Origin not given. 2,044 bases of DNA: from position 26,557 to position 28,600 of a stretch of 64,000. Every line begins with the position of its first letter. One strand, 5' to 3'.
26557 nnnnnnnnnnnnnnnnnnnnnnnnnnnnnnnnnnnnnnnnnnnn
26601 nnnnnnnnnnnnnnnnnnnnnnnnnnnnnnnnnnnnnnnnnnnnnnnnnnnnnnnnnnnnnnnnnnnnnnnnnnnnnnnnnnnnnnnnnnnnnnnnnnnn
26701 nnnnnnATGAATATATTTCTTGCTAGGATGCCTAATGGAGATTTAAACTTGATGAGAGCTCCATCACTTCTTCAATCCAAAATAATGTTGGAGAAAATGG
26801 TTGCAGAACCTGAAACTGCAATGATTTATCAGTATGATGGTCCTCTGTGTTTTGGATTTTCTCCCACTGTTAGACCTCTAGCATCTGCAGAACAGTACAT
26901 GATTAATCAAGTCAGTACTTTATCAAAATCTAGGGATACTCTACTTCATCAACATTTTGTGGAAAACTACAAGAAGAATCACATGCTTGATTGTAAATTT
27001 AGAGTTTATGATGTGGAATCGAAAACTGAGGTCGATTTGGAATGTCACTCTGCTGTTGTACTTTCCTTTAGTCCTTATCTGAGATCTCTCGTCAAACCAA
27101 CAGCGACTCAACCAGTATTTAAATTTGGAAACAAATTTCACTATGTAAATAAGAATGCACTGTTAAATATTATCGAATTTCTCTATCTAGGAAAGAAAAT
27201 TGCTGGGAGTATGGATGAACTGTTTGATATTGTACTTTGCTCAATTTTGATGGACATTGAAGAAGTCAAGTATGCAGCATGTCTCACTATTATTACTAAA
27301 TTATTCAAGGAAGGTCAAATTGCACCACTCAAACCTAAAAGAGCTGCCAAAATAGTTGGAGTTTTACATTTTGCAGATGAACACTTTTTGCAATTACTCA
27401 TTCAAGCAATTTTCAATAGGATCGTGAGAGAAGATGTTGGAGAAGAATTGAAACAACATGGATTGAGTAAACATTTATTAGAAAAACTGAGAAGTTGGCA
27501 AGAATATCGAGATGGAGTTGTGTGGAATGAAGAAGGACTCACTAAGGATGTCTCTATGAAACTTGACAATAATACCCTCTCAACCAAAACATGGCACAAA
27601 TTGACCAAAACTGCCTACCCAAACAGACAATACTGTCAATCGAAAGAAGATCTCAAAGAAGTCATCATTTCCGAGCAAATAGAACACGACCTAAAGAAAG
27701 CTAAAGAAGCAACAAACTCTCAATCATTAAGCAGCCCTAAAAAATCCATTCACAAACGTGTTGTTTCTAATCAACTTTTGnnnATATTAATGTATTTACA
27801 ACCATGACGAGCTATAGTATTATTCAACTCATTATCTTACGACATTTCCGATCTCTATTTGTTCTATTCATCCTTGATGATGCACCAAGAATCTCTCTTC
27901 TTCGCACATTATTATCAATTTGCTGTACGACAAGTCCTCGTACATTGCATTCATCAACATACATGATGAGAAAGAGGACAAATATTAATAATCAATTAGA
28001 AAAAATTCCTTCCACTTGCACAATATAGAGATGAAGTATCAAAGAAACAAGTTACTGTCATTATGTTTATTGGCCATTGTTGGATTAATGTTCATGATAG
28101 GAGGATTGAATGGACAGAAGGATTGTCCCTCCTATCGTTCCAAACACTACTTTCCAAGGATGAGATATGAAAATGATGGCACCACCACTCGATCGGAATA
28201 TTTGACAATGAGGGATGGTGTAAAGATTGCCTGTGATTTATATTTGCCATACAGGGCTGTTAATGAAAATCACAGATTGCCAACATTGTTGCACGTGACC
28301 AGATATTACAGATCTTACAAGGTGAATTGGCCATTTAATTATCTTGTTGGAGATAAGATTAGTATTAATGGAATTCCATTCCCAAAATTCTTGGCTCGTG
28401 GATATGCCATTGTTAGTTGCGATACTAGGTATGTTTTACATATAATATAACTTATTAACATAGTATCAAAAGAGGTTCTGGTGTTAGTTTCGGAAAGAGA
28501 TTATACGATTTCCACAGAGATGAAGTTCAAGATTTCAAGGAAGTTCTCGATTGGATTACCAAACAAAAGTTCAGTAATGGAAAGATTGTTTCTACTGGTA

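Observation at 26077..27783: Zn2Cys6 binuclear-cluster DNA-binding domain fused to a BTB/POZ domain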

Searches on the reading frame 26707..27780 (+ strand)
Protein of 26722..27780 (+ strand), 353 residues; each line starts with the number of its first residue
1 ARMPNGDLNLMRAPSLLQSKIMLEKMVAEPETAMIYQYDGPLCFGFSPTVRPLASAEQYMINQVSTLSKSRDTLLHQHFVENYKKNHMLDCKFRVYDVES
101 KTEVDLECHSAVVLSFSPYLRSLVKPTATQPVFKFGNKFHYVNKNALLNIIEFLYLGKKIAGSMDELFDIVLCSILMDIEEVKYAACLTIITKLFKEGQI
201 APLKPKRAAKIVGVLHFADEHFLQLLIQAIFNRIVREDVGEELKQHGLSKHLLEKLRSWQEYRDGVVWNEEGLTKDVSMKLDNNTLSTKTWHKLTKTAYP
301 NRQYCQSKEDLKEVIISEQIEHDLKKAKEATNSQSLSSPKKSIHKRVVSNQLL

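Call 6: find_homologous_proteins(query=window:26722-27780:+, max_evalue=0.01)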
Query window:26722-27780:+ (353 aa): 1 proteins with E <= 0.01 among 2055 candidates.
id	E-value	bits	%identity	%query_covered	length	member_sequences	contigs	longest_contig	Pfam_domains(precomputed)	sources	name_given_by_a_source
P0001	2.6e-232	788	100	100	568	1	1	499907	-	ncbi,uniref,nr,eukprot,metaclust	ncbi:hypothetical protein NAEGRDRAFT_59091 [Naegleria gruberi]|uniref:BTB domain-containing protein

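Call 18: search_protein_representatives(protein=window:26722-27780:+)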
Query: 353 residues. Proteins with E-value up to 0.001 (for the whole library): 4; up to 1e-10: 2; up to 1e-30: 1. The best 4 are listed.
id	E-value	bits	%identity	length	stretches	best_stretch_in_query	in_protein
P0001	8.2e-233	787.6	100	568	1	1-353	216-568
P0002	5.3e-14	68.5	25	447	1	2-333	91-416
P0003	3.1e-07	46.2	30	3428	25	263-321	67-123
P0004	2.6e-04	36.6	29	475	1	1-328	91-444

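Call 20: list_cluster_members(proteins=[P0002, P0004, P0001])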
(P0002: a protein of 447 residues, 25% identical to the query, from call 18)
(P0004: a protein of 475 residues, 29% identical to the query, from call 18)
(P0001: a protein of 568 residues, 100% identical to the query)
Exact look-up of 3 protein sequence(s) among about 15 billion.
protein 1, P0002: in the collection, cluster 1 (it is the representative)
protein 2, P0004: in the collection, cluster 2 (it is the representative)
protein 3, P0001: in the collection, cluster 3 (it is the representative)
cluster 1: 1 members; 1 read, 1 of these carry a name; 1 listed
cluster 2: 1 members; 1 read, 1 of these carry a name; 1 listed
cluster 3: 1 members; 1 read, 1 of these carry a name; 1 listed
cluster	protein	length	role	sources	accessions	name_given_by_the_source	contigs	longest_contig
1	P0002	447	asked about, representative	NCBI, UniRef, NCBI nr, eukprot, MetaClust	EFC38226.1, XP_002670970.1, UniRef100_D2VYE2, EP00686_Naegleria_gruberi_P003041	predicted protein [Naegleria gruberi] | Predicted protein n=1 Tax=Naegleria gruberi TaxID=5762 RepID=D2VYE2_NAEGR | uncharacterized protein NAEGRDRAFT_53239 [Naegleria gruberi]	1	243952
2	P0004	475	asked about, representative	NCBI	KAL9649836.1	hypothetical protein ABK040_009649 [Willaertia magna]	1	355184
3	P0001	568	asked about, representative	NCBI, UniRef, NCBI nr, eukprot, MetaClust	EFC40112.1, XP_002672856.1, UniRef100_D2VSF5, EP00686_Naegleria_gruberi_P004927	hypothetical protein NAEGRDRAFT_59091 [Naegleria gruberi] | BTB domain-containing protein n=1 Tax=Naegleria gruberi TaxID=5762 RepID=D2VSF5_NAEGR | uncharacterized protein NAEGRDRAFT_59091 [Naegleria gruberi]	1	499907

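Call 24: find_homologous_proteins(query=A2, max_evalue=0.01)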
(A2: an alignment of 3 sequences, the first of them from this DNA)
Query A2 (3 sequences) (358 aa, profile of the alignment): 2 proteins with E <= 0.01 among 7390 candidates.
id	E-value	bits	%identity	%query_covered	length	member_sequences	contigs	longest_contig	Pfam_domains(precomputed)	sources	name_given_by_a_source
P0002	8.0e-170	583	23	94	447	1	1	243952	PF00651.38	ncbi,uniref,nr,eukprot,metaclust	ncbi:predicted protein [Naegleria gruberi]|uniref:Predicted protein n=1 Tax=Naegleria gruberi TaxID=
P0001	2.3e-155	536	100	100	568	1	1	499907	-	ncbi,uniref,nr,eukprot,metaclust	ncbi:hypothetical protein NAEGRDRAFT_59091 [Naegleria gruberi]|uniref:BTB domain-containing protein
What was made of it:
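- Tried and rejected: A profile of the three family members found nothing further (call 24).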

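Call 25: search_protein_families(library=pfam, proteins=[P0002, P0004], max_evalue=10)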
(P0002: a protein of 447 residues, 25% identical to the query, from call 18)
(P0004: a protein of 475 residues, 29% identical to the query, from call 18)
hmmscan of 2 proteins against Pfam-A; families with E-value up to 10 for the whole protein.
P0002 (447 aa): 4 families
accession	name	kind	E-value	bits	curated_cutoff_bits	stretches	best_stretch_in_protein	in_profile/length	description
PF00651.37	BTB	-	8.5e-10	39.2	20.5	1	168-279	1-106/110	BTB/POZ domain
PF00531.28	Death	-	0.1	13.2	22.6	1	294-341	7-56/86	Death domain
PF16779.11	DMP12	-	0.13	12.7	27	1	309-370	31-92/115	DNA-mimic protein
PF08070.16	DTHCT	-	1.3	10.3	24.9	1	19-63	41-82/102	DTHCT (NUC029) region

P0004 (475 aa): 0 families
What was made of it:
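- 26941..27309 (+): BTB/POZ domain, long form with N-terminal helix (res ~289-411; Pfam match 297-392; signature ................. ... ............). Paralog Pfam BTB 8.5e-10 (call 25).
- On BTB/POZ domain (Pfam PF00651): The homologous region of the paralog P0002: 8.5e-10, 39.2 bits (call 25).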

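Call 26: search_solved_structures(query=A2, max_evalue=10, show_alignments=2)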
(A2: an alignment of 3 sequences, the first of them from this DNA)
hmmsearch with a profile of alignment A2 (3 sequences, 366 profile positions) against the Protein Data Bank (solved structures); distinct sequences matched with E-value up to 10: 16.
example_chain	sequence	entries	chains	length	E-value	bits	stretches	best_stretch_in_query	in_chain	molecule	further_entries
4fla_A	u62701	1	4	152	0.012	18.2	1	11-92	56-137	Regulation of nuclear pre-mRNA domain-containing protein 1B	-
4nad_B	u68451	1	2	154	0.012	18.2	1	11-92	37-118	Regulation of nuclear pre-mRNA domain-containing protein 1B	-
4u2n_A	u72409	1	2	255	0.012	18.1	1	112-196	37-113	Zinc finger and BTB domain-containing protein 17,Nucleus accumbens-associated protein 1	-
22xc_A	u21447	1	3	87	0.093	15.2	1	35-85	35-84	dCX001 binder antagonist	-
2nn2_A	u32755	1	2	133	0.12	14.9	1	109-200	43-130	Zinc finger and BTB domain-containing protein 7A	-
2if5_A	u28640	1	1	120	0.15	14.5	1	109-199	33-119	Zinc finger and BTB domain-containing protein 7A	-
8rir_A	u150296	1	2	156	0.16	14.5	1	78-176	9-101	Zinc finger and BTB domain-containing protein 8A.1-A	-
8p2o_A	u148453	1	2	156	0.16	14.4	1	78-178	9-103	Zinc finger and BTB domain-containing protein 8A.1-A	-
7t58_A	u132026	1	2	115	0.17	14.4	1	112-196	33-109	Zinc finger and BTB domain-containing protein 17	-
8p2n_A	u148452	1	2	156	0.17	14.4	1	78-176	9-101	Zinc finger and BTB domain-containing protein 8A.1-A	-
3m52_A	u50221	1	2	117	0.17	14.4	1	112-196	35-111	Zinc finger and BTB domain-containing protein 17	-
4u2m_A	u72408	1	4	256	0.17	14.3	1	112-197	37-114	Zinc finger and BTB domain-containing protein 17,B-cell lymphoma 6 protein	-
7azw_A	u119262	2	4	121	0.18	14.3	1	112-196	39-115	Zinc finger and BTB domain-containing protein 17 isoform X1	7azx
2q81_A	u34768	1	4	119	0.18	14.2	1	112-196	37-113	Miz-1 protein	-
8rit_A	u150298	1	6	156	0.21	14.1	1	78-175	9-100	Zinc finger and BTB domain-containing protein 8A.1-A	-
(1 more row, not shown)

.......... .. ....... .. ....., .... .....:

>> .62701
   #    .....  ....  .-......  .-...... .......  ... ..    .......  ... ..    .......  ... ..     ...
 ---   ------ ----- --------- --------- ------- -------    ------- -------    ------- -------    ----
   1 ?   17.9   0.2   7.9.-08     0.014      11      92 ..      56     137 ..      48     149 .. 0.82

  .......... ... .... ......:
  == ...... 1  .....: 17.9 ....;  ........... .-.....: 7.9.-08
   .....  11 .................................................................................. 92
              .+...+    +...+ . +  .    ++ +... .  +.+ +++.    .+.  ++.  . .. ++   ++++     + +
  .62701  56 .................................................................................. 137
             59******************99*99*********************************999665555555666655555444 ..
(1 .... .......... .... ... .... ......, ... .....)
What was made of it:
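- Tried and rejected: RPRD1B coiled-coil hit to the WPNGD region (E=0.012, call 26).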

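Call 30: find_encoding_contigs(protein=P0002, flank=6000, max_places=6)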
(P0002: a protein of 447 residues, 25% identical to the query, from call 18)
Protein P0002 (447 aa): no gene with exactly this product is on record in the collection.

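Call 31: find_encoding_contigs(protein=P0004, flank=6000, max_places=6)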
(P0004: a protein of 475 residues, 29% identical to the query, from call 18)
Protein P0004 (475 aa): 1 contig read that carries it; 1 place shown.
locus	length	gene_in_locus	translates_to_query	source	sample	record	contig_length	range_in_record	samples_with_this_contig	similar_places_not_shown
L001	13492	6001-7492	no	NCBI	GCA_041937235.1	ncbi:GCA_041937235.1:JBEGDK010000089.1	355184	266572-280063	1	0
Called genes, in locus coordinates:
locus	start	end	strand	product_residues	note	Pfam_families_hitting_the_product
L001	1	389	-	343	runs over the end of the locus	-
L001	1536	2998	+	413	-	PF02862:DDHD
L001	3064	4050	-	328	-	PF13181:TPR_8 (faint), PF13414:TPR_11 (faint), PF00515:TPR_1, PF07719:TPR_2 (weak)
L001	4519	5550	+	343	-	-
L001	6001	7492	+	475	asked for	-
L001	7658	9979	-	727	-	-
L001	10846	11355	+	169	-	-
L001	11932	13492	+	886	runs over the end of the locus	PF02861:Clp_N, PF13191:AAA_16 (weak), PF00004:AAA, PF17871:AAA_lid_9, PF00004:AAA, PF07724:AAA_2, PF07728:AAA_5, PF10431:ClpB_D2-small, +13 more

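Call 78: find_related_loci(query=A2, collection=metagenome_contigs, flank=4000)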
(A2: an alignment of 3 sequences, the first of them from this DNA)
Query A2 (358 aa) in metagenome_contigs; peptide patterns used: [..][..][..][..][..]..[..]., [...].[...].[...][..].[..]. (x = any residue, [..] = any of these).
509 stretches matched a pattern, but none encodes a relative of the query by tblastn (E <= 1e-3).
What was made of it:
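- Tried and rejected: Metagenome scan with the family alignment: 509 pattern matches, none confirmed (call 78).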

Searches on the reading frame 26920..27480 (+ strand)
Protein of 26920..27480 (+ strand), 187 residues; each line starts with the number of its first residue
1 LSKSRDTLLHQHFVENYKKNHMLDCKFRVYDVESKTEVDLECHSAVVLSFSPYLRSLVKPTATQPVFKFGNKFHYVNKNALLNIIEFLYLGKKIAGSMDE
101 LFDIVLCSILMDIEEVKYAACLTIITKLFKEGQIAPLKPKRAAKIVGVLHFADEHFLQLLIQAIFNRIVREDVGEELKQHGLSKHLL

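Call 54: search_solved_structures(query=window:26920-27480:+, max_evalue=10, show_alignments=5)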
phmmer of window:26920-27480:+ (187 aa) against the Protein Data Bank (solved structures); distinct sequences matched with E-value up to 10: 0.

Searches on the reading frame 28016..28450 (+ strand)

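Call 46: search_protein_families(library=pfam, proteins=[window:28016-28450:+], max_evalue=0.001)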
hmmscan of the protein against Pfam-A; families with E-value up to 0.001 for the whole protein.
window:28016-28450:+ (144 aa): 1 family
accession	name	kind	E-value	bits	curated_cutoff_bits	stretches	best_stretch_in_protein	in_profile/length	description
PF02129.25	Peptidase_S15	-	1.9e-07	31.5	23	1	67-138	1-60/262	X-Pro dipeptidyl-peptidase (S15 family)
